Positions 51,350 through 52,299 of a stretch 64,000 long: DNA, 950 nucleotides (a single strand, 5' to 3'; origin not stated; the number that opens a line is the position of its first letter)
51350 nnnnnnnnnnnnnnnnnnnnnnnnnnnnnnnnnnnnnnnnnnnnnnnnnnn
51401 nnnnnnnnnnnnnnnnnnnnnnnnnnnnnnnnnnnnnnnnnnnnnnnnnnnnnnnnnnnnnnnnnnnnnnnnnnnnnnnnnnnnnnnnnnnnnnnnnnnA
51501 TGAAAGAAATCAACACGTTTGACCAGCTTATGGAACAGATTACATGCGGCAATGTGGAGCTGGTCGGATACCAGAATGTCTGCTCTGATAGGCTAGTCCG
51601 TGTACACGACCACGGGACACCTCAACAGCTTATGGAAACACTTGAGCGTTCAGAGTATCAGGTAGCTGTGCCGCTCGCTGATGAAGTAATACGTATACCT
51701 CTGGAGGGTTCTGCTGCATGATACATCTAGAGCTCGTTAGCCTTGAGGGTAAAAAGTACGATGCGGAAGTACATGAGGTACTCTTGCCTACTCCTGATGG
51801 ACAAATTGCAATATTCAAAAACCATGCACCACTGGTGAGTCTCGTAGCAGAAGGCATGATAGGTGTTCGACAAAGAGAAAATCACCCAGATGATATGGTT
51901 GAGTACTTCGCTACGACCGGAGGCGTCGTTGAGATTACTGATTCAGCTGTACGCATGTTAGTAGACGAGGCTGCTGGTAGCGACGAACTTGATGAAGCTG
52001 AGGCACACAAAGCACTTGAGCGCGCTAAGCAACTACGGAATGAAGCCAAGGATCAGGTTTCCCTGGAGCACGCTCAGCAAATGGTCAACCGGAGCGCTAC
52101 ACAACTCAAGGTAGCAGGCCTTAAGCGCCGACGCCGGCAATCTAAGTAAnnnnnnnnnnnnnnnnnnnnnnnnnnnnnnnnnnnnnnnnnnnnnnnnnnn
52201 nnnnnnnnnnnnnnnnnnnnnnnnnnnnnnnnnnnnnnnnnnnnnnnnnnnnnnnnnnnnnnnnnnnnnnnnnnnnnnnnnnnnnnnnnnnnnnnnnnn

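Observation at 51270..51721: Two further micro-genes (76 aa and 73 aa) chained between atpD and atpC by overlapping stop/start codons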

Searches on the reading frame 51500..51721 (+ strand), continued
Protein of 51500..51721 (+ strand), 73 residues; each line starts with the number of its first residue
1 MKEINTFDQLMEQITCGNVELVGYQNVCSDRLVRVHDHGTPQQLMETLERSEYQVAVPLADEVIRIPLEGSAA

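Call 82: search_protein_families(library=pfam, alignment_id=A7, max_evalue=0.5)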
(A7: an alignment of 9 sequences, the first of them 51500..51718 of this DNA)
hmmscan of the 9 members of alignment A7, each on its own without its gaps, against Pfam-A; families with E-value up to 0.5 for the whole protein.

A. member 1, window:51500-51718:+ (73 aa): 0 families

B. families by the number of members that match (of 9 scanned): 3 families
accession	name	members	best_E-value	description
PF23378.1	DUF7095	1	0.052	Family of unknown function (DUF7095)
PF08206.17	OB_RNB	1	0.058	Ribonuclease B OB domain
PF14534.12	DUF4440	1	0.1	Domain of unknown function (DUF4440)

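Call 84: search_solved_structures(query=A7, max_evalue=5)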
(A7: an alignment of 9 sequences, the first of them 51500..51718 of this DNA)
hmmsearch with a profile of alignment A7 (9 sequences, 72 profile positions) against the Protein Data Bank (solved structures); distinct sequences matched with E-value up to 5: 28.
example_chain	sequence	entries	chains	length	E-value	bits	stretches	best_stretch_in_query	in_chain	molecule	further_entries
3ugm_A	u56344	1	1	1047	4.6e-18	67.7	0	27-49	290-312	TAL effector AvrBs3/PthA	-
3v6p_A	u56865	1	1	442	7.2e-08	35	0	31-49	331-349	dHax3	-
4gjp_A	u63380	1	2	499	2.1e-07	33.5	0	31-49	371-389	Hax3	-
4osw_A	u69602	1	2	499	2.1e-07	33.5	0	31-49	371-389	Hax3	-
4osr_A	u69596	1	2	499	3e-07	33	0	31-49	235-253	Hax3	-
4hpz_A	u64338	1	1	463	3.3e-07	32.9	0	28-49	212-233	dTale2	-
9jo8_A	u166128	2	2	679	4.5e-07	32.5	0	31-49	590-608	TALE repeat protein targeting mitochondiral ND1-L gene. | TALE repeat protein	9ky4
4osj_A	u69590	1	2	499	6.2e-07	32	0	31-49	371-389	Hax3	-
6jw3_A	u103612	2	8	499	9.8e-07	31.4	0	31-49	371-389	TAL effector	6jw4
4osl_A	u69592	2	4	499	9.9e-07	31.4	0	31-49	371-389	Hax3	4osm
6jtq_A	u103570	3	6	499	1.2e-06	31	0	31-49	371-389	TAL effector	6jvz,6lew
4gjr_A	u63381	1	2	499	1.3e-06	31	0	31-49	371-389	Hax3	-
3v6t_A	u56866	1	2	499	1.3e-06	31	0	31-49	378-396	dHax3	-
4ost_A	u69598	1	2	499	1.3e-06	31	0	31-49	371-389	Hax3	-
4osz_A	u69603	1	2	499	1.4e-06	30.9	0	31-49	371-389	Hax3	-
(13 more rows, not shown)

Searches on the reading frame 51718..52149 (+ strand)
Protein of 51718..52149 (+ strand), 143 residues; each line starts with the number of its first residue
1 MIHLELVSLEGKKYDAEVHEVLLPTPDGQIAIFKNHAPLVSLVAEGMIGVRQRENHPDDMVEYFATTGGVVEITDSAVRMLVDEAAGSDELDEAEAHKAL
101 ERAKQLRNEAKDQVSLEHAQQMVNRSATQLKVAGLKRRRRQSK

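Call 3: search_protein_families(library=pfam, proteins=[window:51718-52149:+], max_evalue=1)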
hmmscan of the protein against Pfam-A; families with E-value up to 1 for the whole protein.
window:51718-52149:+ (143 aa): 2 families
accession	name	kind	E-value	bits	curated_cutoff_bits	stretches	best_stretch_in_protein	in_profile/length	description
PF02823.21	ATP-synt_DE_N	-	1.4e-16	60.7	27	1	2-85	1-80/80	ATP synthase, Delta/Epsilon chain, beta-sandwich domain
PF00401.25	ATP-synt_DE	-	4e-06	27.3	24.6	1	89-134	1-47/47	ATP synthase, Delta/Epsilon chain, long alpha-helix domain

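Call 4: search_protein_families(library=ncbifam, proteins=[window:51718-52149:+], max_evalue=1)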
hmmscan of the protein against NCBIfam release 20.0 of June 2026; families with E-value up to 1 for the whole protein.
window:51718-52149:+ (143 aa): 20 families
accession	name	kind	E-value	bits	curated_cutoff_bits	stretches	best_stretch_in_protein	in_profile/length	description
TIGR01216.1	ATP_synt_epsi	equivalog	7.3e-27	93.9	67.25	1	1-133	1-129/130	ATP synthase F1 subunit epsilon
NF001847.0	PRK00571.1-4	equivalog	5e-23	81.3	135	1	2-139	4-137/139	F0F1 ATP synthase subunit epsilon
NF001846.0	PRK00571.1-3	equivalog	2.6e-19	69.7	132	1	2-133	4-134/137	F0F1 ATP synthase subunit epsilon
NF011322.0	PRK14735.1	equivalog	7.7e-19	68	202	1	2-141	3-137/139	F0F1 ATP synthase subunit epsilon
NF009980.0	PRK13446.1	equivalog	1.3e-18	67.3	129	1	2-135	5-133/136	F0F1 ATP synthase subunit epsilon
NF001851.0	PRK00571.2-4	equivalog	7.4e-18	64.9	131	1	3-124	6-123/135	F0F1 ATP synthase subunit epsilon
NF009984.0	PRK13450.1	equivalog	6.9e-14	51.9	164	1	2-132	5-130/133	F0F1 ATP synthase subunit epsilon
NF009979.0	PRK13444.1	equivalog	1.4e-13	51.3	163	1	4-119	8-118/127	F0F1 ATP synthase subunit epsilon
NF009986.0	PRK13452.1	equivalog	6.8e-13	48.9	207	1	3-132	7-132/145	F0F1 ATP synthase subunit epsilon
NF009977.0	PRK13442.1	equivalog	1.6e-12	47.4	80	1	2-101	6-101/102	F0F1 ATP synthase subunit epsilon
NF009978.0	PRK13443.1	equivalog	4.4e-12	46.3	148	1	3-124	6-125/136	F0F1 ATP synthase subunit epsilon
NF011323.0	PRK14736.1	subfamily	5.5e-12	45.8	145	1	2-120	4-118/133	F0F1 ATP synthase subunit epsilon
NF001852.0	PRK00571.2-5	equivalog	1.2e-11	44.9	145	1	2-121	4-121/124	F0F1 ATP synthase subunit epsilon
NF009982.0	PRK13448.1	equivalog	2e-11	44.1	146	1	2-111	4-109/135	F0F1 ATP synthase subunit epsilon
NF009983.0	PRK13449.1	equivalog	1.9e-10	41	106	1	2-87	4-86/88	ATP synthase F1 subunit epsilon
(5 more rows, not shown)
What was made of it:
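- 51718..52149 (+): atpC (F1 epsilon subunit), complete with both domains. TIGR01216 scores 93.9 bits (calls 3, 4).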

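Call 13: find_related_loci(query=window:51718-52146:+, collection=metagenome_contigs, flank=4000)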
Query window:51718-52146:+ (143 aa) in metagenome_contigs; peptide patterns used: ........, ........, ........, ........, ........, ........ (x = any residue, [..] = any of these).
188 stretches matched a pattern; 1 encode a relative of the query (tblastn E <= 1e-3); 1 distinct loci.
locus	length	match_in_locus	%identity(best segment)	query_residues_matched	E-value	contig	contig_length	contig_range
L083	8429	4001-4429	94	1-143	1e-90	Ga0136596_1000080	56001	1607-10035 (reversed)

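Call 25: find_homologous_proteins(query=window:51718-52146:+, max_evalue=1e-20)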
Query window:51718-52146:+ (143 aa): 1432 proteins with E <= 1e-20 among 1463 candidates; the best 120 are listed.
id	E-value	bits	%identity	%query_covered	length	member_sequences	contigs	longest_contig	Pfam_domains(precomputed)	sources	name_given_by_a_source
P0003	1.6e-84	298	100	100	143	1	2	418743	PF02823.22,PF00401.26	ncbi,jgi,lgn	-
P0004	1.1e-79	283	94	100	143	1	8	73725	PF02823.22,PF00401.26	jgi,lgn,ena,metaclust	jgi:F-type H+-transporting ATPase subunit epsilon|metaclust:\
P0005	4.4e-77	274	90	100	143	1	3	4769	PF02823.22,PF00401.26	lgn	-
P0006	4.4e-76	271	89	100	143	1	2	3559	PF02823.22,PF00401.26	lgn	-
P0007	4.1e-75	268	87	100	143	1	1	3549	PF02823.22,PF00401.26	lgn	-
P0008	1.4e-74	266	87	100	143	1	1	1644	PF02823.22,PF00401.26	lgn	-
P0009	2.9e-66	239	82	99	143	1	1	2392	PF02823.22,PF00401.26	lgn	-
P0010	4.1e-62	226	75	99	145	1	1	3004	PF02823.22,PF00401.26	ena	-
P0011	1.0e-57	212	73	98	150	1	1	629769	PF02823.22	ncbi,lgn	-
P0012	1.2e-56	208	69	99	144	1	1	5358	PF02823.22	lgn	-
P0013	1.3e-56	208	70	98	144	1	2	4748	PF02823.22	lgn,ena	-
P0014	1.4e-56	208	67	100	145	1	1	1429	PF02823.22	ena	-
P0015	3.5e-56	207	66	100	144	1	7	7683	PF02823.22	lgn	-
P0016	3.7e-56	207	66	100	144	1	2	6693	PF02823.22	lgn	-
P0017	6.2e-56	206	67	98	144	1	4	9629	PF02823.22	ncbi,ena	-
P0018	9.2e-56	205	68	100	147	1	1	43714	PF02823.22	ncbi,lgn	ncbi:ATP synthase F1 subunit epsilon [soil metagenome]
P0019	2.1e-55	204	68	100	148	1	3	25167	PF02823.22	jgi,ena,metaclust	jgi:F-type H+-transporting ATPase subunit epsilon|metaclust:\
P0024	8.0e-54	199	65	100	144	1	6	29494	PF02823.22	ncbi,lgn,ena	-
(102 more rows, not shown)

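Call 26: find_encoding_contigs(protein=P0005, flank=5000, max_places=3)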
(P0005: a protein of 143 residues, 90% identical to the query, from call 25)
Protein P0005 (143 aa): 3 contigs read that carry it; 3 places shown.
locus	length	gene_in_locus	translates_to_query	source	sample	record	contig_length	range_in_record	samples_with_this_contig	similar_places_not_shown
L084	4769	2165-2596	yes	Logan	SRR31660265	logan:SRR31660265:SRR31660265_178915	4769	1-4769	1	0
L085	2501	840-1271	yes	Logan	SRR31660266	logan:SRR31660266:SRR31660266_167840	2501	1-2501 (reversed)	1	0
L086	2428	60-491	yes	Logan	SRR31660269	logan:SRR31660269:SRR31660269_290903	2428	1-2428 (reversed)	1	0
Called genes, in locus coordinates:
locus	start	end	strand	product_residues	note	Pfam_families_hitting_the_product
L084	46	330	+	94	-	-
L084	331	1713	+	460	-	PF02874:ATP-synt_ab_N, PF00006:ATP-synt_ab, PF22919:ATP-synt_VA_C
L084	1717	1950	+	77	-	-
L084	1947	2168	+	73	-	-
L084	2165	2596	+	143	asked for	PF02823:ATP-synt_DE_N, PF00401:ATP-synt_DE (weak)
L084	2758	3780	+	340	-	-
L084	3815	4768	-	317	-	?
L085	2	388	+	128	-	?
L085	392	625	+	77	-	-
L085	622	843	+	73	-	-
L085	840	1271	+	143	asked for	PF02823:ATP-synt_DE_N, PF00401:ATP-synt_DE (weak)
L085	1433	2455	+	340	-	-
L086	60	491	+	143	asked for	PF02823:ATP-synt_DE_N, PF00401:ATP-synt_DE (weak)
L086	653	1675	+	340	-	-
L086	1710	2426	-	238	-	?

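Call 27: find_encoding_contigs(protein=P0006, flank=5000, max_places=2)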
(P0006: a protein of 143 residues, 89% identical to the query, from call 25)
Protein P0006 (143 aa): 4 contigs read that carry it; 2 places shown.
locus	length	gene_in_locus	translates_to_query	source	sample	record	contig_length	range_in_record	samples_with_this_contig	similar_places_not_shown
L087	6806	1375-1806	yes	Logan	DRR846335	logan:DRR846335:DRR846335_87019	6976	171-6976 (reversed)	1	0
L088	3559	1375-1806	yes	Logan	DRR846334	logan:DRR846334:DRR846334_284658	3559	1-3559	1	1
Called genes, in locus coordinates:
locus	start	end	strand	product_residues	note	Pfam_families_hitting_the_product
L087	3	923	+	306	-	?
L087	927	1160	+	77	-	-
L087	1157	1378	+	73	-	-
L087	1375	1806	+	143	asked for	PF02823:ATP-synt_DE_N, PF00401:ATP-synt_DE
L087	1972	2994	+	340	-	-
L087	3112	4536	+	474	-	PF13522:GATase_6, PF13537:GATase_7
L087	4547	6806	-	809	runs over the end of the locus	?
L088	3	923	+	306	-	?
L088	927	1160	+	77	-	-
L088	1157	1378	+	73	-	-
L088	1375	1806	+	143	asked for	PF02823:ATP-synt_DE_N, PF00401:ATP-synt_DE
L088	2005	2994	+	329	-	-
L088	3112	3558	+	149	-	?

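Call 28: find_encoding_contigs(protein=P0007, flank=5000, max_places=2)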
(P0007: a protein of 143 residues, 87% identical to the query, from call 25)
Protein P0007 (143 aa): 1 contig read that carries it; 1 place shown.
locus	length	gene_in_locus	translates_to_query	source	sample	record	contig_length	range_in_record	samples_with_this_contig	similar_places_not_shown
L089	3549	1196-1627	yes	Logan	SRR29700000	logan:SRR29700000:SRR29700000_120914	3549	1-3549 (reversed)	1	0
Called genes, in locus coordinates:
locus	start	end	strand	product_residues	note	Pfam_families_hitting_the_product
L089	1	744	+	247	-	?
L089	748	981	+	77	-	-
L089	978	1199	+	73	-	-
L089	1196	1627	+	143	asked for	PF02823:ATP-synt_DE_N, PF00401:ATP-synt_DE (weak)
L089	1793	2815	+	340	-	-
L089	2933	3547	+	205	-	?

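Call 29: find_encoding_contigs(protein=P0009, flank=5000, max_places=2)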
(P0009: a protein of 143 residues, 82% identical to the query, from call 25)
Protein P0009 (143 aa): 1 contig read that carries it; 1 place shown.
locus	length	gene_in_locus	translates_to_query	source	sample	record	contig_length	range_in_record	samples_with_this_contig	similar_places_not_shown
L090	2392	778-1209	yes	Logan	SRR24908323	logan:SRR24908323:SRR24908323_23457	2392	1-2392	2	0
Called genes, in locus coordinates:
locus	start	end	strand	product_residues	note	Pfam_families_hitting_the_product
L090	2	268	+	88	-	?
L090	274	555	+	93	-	-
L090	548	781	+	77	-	-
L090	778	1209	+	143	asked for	PF02823:ATP-synt_DE_N, PF00401:ATP-synt_DE (weak)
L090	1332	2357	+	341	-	PF18484:CDCA (faint)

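Call 30: find_encoding_contigs(protein=P0010, flank=5000, max_places=2)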
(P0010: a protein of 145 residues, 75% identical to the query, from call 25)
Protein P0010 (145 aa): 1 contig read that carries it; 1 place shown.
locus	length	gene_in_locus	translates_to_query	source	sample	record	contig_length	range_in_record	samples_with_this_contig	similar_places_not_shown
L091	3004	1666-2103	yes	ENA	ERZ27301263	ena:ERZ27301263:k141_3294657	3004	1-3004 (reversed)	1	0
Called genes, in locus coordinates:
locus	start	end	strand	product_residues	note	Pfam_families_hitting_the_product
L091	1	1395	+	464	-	?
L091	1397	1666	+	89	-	-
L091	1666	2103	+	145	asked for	PF02823:ATP-synt_DE_N, PF00401:ATP-synt_DE (weak)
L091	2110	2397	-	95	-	-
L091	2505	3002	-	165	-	?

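Call 31: find_encoding_contigs(protein=P0011, flank=6000, max_places=2)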
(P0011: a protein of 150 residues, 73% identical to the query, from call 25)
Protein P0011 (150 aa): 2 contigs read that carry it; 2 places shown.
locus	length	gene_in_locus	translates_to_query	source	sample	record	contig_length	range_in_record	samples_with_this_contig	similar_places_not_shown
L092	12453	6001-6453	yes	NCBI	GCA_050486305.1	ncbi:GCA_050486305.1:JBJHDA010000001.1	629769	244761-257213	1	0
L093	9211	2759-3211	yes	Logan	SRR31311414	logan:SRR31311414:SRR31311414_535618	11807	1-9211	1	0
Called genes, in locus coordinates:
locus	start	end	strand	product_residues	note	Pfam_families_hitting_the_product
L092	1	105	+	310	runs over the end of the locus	PF00119:ATP-synt_A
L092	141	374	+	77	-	PF00137:ATP-synt_C (weak)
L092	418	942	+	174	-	PF00430:ATP-synt_B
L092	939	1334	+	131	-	PF00213:OSCP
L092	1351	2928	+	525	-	PF02874:ATP-synt_ab_N (faint), PF00006:ATP-synt_ab, PF00306:ATP-synt_ab_C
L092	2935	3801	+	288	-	PF00231:ATP-synt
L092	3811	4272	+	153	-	-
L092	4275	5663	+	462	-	PF02874:ATP-synt_ab_N, PF00006:ATP-synt_ab, PF22919:ATP-synt_VA_C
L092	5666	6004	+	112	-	-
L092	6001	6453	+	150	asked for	PF02823:ATP-synt_DE_N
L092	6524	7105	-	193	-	-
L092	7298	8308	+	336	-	-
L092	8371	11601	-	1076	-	PF00580:UvrD-helicase, PF13245:AAA_19, PF13604:AAA_30 (faint), PF13361:UvrD_C, PF13538:UvrD_C_2 (faint), PF12705:PDDEXK_1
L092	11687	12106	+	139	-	-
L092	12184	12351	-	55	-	-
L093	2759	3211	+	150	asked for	PF02823:ATP-synt_DE_N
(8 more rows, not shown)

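Call 32: find_encoding_contigs(protein=P0012, flank=5000, max_places=2)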
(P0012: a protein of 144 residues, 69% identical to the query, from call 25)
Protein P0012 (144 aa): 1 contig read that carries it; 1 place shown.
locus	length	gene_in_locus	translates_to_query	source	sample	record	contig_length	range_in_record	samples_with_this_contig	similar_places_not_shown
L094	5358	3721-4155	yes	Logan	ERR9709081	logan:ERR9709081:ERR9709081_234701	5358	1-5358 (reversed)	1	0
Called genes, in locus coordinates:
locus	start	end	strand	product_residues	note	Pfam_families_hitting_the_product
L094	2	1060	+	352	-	?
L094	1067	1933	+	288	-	PF00231:ATP-synt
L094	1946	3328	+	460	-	PF02874:ATP-synt_ab_N, PF00006:ATP-synt_ab, PF22919:ATP-synt_VA_C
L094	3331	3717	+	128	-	-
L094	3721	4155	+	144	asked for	PF02823:ATP-synt_DE_N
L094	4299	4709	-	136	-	PF00293:NUDIX, PF22327:Nudt16-like (faint)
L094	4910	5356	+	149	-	?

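Call 33: find_encoding_contigs(protein=P0018, flank=6000, max_places=2)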
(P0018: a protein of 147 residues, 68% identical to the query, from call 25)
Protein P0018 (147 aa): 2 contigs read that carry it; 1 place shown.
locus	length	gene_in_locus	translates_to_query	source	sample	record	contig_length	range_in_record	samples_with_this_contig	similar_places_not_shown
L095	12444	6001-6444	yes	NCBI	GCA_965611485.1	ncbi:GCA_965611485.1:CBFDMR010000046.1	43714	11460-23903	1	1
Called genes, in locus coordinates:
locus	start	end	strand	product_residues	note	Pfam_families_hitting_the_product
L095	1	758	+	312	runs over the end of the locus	PF00119:ATP-synt_A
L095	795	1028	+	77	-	PF00137:ATP-synt_C (weak)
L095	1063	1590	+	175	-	PF00430:ATP-synt_B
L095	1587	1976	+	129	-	PF00213:OSCP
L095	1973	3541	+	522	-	PF02874:ATP-synt_ab_N (faint), PF00006:ATP-synt_ab, PF00306:ATP-synt_ab_C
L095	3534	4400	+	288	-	PF00231:ATP-synt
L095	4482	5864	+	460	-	PF02874:ATP-synt_ab_N, PF00006:ATP-synt_ab, PF22919:ATP-synt_VA_C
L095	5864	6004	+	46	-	-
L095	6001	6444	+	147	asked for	PF02823:ATP-synt_DE_N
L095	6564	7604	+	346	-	-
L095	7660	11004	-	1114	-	PF00580:UvrD-helicase, PF13245:AAA_19, PF13604:AAA_30 (faint), PF13361:UvrD_C, PF13538:UvrD_C_2 (faint), PF12705:PDDEXK_1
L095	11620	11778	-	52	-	-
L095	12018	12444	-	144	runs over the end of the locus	PF06262:Zincin_1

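Call 65: find_encoding_contigs(protein=P0013, flank=4000, max_places=1)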
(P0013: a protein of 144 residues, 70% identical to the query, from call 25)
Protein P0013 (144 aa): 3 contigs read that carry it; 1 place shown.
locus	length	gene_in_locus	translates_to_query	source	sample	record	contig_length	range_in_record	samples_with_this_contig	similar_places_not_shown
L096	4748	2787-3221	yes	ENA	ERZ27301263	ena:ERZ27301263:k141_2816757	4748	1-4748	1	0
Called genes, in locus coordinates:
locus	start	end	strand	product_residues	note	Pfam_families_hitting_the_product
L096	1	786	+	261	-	?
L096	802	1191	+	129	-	-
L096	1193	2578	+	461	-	PF02874:ATP-synt_ab_N, PF00006:ATP-synt_ab, PF22919:ATP-synt_VA_C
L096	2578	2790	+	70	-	-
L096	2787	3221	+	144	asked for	PF02823:ATP-synt_DE_N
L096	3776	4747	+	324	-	?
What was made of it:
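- A and B occur singly in several genomes (calls 30, 31, 65).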

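Call 66: find_encoding_contigs(protein=P0019, flank=4000, max_places=1)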
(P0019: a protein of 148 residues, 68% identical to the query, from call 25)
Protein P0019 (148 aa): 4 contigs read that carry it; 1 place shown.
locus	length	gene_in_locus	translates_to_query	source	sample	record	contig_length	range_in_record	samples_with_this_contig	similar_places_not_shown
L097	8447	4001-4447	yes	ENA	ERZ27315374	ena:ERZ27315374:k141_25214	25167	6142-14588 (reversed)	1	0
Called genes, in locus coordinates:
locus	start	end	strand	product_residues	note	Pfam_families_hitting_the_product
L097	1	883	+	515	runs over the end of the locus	PF02874:ATP-synt_ab_N (faint), PF00006:ATP-synt_ab, PF00306:ATP-synt_ab_C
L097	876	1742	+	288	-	PF00231:ATP-synt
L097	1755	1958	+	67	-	-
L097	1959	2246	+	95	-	-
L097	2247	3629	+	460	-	PF02874:ATP-synt_ab_N, PF00006:ATP-synt_ab, PF22919:ATP-synt_VA_C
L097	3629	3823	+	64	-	-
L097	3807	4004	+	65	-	-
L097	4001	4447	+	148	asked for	PF02823:ATP-synt_DE_N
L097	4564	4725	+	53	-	-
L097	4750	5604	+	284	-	PF18484:CDCA (faint)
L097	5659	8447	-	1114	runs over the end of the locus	PF00580:UvrD-helicase, PF13245:AAA_19, PF13604:AAA_30 (faint), PF13361:UvrD_C, PF13538:UvrD_C_2 (faint), PF12705:PDDEXK_1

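Call 67: find_encoding_contigs(protein=P0024, flank=4000, max_places=1)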
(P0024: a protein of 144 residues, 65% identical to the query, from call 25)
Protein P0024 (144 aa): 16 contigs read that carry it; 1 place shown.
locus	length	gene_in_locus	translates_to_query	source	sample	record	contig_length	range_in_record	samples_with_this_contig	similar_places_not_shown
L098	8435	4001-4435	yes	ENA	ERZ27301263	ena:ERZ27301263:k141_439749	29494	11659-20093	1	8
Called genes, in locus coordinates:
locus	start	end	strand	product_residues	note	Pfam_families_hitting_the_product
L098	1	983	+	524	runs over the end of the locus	PF02874:ATP-synt_ab_N (weak), PF00006:ATP-synt_ab, PF00306:ATP-synt_ab_C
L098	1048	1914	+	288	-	PF00231:ATP-synt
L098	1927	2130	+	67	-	-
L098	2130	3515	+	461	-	PF02874:ATP-synt_ab_N, PF00006:ATP-synt_ab, PF22919:ATP-synt_VA_C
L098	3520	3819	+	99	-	-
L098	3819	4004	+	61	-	-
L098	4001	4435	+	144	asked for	PF02823:ATP-synt_DE_N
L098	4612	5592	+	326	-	-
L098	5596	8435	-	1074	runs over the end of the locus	PF00580:UvrD-helicase, PF13245:AAA_19, PF13604:AAA_30 (faint), PF13361:UvrD_C, PF13538:UvrD_C_2 (faint), PF12705:PDDEXK_1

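Call 78: search_protein_families(library=phrogs, proteins=[L096:2578-2787:+, L098:3520-3816:+, L092:5666-6001:+, L092:3811-4269:+], max_evalue=0.1)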
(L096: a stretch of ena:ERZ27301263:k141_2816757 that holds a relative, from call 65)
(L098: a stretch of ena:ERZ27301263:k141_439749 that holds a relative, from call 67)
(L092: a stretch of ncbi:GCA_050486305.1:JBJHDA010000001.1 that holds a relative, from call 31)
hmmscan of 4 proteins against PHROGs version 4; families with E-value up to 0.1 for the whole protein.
L096:2578-2787:+ (70 aa): 0 families

L098:3520-3816:+ (99 aa): 0 families

L092:5666-6001:+ (112 aa): 1 family
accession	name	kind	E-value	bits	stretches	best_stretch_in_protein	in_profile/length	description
phrog_7435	-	unknown function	0.058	14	1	16-74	45-97/251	-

L092:3811-4269:+ (153 aa): 0 families

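Call 79: search_protein_families(library=padloc, proteins=[L096:2578-2787:+, L098:3520-3816:+, L092:5666-6001:+, L092:3811-4269:+], max_evalue=0.1)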
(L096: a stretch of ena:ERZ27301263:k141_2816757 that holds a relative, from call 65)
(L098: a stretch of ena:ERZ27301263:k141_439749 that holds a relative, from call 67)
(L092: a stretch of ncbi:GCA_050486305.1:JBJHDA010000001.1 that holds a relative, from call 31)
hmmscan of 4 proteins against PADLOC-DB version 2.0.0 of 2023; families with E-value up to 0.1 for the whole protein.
L096:2578-2787:+ (70 aa): 0 families

L098:3520-3816:+ (99 aa): 0 families

L092:5666-6001:+ (112 aa): 0 families

L092:3811-4269:+ (153 aa): 0 families
